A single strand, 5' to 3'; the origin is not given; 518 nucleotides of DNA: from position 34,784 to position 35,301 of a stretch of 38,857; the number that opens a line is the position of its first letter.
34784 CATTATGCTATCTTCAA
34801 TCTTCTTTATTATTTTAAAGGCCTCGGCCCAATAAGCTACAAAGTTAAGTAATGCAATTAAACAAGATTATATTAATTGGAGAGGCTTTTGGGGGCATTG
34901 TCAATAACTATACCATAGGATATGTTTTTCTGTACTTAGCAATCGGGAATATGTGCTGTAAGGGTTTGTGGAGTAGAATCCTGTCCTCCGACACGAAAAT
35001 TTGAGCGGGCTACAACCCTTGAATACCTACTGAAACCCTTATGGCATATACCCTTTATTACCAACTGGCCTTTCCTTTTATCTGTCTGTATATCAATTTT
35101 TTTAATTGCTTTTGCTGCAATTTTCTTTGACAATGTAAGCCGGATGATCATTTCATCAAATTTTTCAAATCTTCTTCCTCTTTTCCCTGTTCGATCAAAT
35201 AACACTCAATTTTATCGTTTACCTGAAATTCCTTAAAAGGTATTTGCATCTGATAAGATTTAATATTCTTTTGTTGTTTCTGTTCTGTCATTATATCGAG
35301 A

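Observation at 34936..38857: AT-rich restriction-like cassette (methyltransferase tail, RhuM, Res-type helicase/nuclease, coupled micro-ORF) abutting the secA promoter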

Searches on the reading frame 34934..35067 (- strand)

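Call 41: search_protein_families(library=ncbifam, proteins=[L169:4113-4688:+], max_evalue=0.001)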
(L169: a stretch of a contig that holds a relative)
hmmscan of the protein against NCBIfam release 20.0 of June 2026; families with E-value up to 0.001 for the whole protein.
L169:4113-4688:+ (192 aa): 12 families
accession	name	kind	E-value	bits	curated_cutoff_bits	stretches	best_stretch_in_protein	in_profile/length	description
NF040815.2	recomb_XerA_Arch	equivalog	1.1e-46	159.5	220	1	12-177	90-255/263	site-specific tyrosine recombinase/integron integrase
TIGR02225.1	recomb_XerD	equivalog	7.6e-45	153.5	329.6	1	11-177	96-275/290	site-specific tyrosine recombinase XerD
TIGR02224.1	recomb_XerC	equivalog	2.9e-43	148.4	335.15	1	11-177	99-278/295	tyrosine recombinase XerC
NF001399.0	PRK00283.1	subfamily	7.6e-42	143.6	279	1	11-177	106-284/300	tyrosine recombinase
NF002331.0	PRK01287.1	subfamily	2.3e-33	115.6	371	1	13-177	135-313/365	site-specific tyrosine recombinase XerC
TIGR02249.1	integrase_gron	subfamily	1.2e-32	113.6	265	2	118-178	242-302/315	integron integrase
NF003462.0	PRK05084.1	equivalog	1.4e-21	76.6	267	1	35-179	194-347/360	tyrosine recombinase XerS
NF011946.0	PRK15417.1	equivalog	1e-19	70.9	435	2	118-181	257-320/337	integron integrase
NF007371.0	PRK09871.1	subfamily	6.3e-11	42.2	222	1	25-173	17-171/198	tyrosine-type DNA invertase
NF007370.0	PRK09870.1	subfamily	1.1e-09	38.2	221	1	31-173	29-176/200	tyrosine-type DNA invertase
NF002685.0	PRK02436.1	equivalog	1.5e-05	24.9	178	1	41-171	119-241/245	site-specific tyrosine recombinase XerD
NF040693.1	recomb_GmtY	equivalog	0.0002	20.8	340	0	110-176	362-432/441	gamma-mobile-trio recombinase GmtY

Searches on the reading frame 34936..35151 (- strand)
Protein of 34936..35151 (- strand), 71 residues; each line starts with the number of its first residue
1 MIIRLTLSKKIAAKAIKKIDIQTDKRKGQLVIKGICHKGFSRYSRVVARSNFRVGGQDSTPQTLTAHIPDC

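Call 5: search_protein_families(library=pfam, proteins=[window:34936-35151:-], max_evalue=0.01)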
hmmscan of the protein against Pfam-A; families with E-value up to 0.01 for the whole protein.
window:34936-35151:- (71 aa): 0 families

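Call 6: search_protein_families(library=padloc, proteins=[window:34936-35151:-], max_evalue=0.01)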
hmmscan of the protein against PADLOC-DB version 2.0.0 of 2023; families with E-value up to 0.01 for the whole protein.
window:34936-35151:- (71 aa): 0 families

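Call 10: search_protein_families(library=ncbifam, proteins=[window:34936-35151:-], max_evalue=0.01)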
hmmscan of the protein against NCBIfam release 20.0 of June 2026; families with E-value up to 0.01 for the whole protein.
window:34936-35151:- (71 aa): 0 families
